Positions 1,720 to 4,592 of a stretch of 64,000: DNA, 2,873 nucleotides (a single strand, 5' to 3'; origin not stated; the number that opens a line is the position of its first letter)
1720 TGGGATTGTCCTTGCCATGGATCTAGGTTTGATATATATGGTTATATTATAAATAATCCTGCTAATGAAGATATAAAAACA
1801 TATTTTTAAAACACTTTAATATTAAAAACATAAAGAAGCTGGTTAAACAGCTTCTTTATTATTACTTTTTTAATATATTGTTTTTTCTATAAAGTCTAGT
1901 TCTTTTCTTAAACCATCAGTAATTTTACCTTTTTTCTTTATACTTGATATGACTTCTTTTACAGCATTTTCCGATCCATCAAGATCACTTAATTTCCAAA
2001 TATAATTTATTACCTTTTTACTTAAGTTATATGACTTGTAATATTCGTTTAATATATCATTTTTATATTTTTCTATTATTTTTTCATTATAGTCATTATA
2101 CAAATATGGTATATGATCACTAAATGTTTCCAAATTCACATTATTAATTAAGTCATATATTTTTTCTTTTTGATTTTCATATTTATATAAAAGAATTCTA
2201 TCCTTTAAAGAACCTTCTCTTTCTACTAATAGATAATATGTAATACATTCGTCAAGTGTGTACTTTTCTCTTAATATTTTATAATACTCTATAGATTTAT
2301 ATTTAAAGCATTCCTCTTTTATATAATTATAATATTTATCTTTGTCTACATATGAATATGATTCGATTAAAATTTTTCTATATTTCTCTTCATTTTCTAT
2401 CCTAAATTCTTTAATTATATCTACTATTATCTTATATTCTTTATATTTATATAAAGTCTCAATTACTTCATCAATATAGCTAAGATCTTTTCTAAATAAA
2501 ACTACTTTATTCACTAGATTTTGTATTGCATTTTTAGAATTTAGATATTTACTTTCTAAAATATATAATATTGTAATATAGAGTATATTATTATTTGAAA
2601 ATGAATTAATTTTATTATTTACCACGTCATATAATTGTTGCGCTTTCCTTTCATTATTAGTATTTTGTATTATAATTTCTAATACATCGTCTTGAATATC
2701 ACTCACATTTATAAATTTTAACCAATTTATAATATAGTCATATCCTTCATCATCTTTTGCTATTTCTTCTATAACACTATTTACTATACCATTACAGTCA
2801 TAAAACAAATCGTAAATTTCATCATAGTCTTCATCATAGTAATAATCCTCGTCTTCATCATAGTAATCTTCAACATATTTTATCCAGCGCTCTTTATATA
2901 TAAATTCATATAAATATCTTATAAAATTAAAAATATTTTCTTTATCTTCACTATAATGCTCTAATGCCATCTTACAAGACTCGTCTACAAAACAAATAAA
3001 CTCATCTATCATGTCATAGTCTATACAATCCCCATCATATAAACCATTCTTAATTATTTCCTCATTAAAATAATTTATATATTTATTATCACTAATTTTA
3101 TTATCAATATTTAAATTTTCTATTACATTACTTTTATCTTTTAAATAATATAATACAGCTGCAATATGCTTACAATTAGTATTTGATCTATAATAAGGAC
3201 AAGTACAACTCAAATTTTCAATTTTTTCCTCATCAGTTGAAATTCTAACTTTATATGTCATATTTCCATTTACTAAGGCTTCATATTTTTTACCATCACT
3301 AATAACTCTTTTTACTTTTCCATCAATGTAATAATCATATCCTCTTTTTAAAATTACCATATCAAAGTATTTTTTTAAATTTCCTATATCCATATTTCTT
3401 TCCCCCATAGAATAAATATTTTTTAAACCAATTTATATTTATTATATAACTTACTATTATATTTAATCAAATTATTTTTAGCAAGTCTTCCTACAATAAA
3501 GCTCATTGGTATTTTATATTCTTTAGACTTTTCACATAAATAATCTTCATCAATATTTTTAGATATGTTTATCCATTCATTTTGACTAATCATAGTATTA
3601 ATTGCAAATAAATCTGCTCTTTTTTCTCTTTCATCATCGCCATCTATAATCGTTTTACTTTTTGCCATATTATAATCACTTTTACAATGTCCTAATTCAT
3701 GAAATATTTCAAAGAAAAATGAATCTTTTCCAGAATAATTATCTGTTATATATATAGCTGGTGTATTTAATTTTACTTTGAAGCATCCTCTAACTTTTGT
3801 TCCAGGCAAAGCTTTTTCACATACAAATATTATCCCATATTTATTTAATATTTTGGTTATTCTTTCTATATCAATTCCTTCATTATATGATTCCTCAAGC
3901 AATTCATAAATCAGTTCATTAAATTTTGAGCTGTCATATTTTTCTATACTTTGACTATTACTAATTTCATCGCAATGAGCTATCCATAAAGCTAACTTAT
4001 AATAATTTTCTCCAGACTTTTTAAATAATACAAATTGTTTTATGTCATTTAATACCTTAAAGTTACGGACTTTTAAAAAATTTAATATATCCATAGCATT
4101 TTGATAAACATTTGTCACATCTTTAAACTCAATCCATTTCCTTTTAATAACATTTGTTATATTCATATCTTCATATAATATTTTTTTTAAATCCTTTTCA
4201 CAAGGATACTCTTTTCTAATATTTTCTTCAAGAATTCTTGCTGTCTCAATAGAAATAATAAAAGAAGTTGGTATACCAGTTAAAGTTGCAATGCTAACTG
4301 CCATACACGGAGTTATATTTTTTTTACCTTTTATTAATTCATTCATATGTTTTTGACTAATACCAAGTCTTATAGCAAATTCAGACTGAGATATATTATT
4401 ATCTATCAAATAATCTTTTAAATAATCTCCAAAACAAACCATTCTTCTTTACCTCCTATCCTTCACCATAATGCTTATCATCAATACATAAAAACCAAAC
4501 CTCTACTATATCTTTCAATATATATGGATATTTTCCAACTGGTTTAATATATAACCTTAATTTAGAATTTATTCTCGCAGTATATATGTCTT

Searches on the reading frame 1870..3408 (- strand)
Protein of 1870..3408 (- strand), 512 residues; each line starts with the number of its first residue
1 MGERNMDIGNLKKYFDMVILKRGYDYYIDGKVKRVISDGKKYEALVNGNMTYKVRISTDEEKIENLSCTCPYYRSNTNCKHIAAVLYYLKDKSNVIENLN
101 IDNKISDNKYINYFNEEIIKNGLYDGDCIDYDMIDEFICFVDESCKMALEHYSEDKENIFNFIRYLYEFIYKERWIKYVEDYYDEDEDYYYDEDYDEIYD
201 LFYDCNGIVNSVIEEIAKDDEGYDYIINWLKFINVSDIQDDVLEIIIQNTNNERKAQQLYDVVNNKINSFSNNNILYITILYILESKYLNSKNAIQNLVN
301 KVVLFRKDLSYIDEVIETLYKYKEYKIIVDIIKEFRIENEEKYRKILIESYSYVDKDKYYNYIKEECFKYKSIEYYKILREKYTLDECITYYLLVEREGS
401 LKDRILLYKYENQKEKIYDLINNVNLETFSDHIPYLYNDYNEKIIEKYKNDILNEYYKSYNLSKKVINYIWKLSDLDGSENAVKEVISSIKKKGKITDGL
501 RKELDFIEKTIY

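Call 4: search_protein_families(library=pfam, proteins=[window:1870-3408:-], max_evalue=1)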
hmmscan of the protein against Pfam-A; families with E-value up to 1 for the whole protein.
window:1870-3408:- (512 aa): 3 families
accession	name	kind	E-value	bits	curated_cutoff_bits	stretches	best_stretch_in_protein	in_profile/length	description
PF04434.22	SWIM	-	5.1e-08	32.7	19.6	1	52-90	1-38/38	SWIM zinc finger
PF25525.1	Ubiquitin_PRKD1_N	-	0.2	12.3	27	0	400-424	46-70/85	Serine/threonine-protein kinase D1-like, ubiquitin-like domain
PF17403.7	Nrap_D2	-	0.24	11.6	33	0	447-472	44-69/151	Nrap protein PAP/OAS-like domain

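Call 5: search_protein_families(library=padloc, proteins=[window:1870-3408:-], max_evalue=1)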
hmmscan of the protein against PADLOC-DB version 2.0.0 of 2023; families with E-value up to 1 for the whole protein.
window:1870-3408:- (512 aa): 3 families
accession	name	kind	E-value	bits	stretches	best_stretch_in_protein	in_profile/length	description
PDLC05053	PDC-S62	-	2.8e-12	44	1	5-109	8-106/566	-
PDLC02850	DpdE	-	4.5e-05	19.5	1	20-94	20-92/1282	DpdE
PDLC02972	SWIM_XIII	-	0.0044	13.6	1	37-87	446-501/509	-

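Call 6: search_protein_families(library=ncbifam, proteins=[window:1870-3408:-], max_evalue=10)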
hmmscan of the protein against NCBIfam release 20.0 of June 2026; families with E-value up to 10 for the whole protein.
window:1870-3408:- (512 aa): 1 family
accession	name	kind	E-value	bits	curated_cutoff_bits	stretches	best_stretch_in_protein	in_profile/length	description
NF001249.0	PRK00218.1-5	equivalog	0.026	14.4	324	1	257-333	67-142/208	high frequency lysogenization protein HflD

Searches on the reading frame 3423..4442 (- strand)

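Call 4: search_protein_families(library=pfam, proteins=[window:3423-4442:-], max_evalue=1)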
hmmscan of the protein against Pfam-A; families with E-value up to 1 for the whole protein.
window:3423-4442:- (339 aa): 6 families
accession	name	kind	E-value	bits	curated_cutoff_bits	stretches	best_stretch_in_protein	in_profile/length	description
PF01381.28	HTH_3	-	4.3e-05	23.9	23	1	8-61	1-54/55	Helix-turn-helix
PF06114.19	Peptidase_M78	-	0.00032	20.9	22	1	205-319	6-121/123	IrrE N-terminal-like domain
PF13443.12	HTH_26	-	0.0004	21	22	1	8-42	2-37/63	Cro/C1-type HTH DNA-binding domain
PF15943.11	YdaS_toxin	-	0.00092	19.4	30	1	18-55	10-47/65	Bacterial toxin YdaS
PF12844.13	HTH_19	-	0.022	15.1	30.2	1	8-59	4-55/64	Helix-turn-helix domain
PF04814.19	HNF-1_N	-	0.23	12.3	29.7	1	8-35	126-153/175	Hepatocyte nuclear factor 1 (HNF-1), N terminus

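Call 5: search_protein_families(library=padloc, proteins=[window:3423-4442:-], max_evalue=1)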
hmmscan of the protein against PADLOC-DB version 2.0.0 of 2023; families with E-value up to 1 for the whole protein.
window:3423-4442:- (339 aa): 11 families
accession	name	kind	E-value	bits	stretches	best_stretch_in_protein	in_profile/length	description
PDLC03982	PD-Lambda-2_B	-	4.3e-22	77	1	16-323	72-376/402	-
PDLC03947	RmrA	-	9.7e-09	32.5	1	159-334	126-301/383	-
PDLC04775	PDC-M69A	-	9.9e-08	30.5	1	4-74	8-78/113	-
PDLC02926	HTH_VI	-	3.1e-06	25.3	1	5-66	3-64/92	-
PDLC03954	RmrA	-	1.8e-05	21.9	1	158-333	125-300/380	-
PDLC03952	RmrA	-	0.00067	16.6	2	8-68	27-87/395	-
PDLC04141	capP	-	0.0044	14.5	1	187-280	19-108/242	capP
PDLC04762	PDC-M64C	-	0.011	13.8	1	6-64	30-88/97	-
PDLC03949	RmrA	-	0.038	10.9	0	17-74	16-73/363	-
PDLC04588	PDC-M34A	-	0.04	11.4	1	259-295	128-163/260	-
PDLC03953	RmrA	-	0.05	10.8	1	18-62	20-64/373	-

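Call 6: search_protein_families(library=ncbifam, proteins=[window:3423-4442:-], max_evalue=10)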
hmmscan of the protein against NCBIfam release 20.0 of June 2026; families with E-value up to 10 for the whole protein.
window:3423-4442:- (339 aa): 4 families
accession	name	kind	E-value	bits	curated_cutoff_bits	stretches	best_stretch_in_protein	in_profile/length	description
TIGR02607.1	antidote_HigA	equivalog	1.4e-07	31.2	47.7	1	7-62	11-66/81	HigA family addiction module antitoxin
TIGR02147.1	Fsuc_second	paralog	0.0015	18.1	50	1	13-53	24-65/272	TIGR02147 family protein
NF038139.1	Reg_Aceta_RamB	equivalog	0.008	14.8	700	1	8-113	7-110/465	acetate metabolism transcriptional regulator RamB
TIGR03070.1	couple_hipB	subfamily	0.11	12.4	71.65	1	4-43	3-42/58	type II toxin-antitoxin system Y4mF family antitoxin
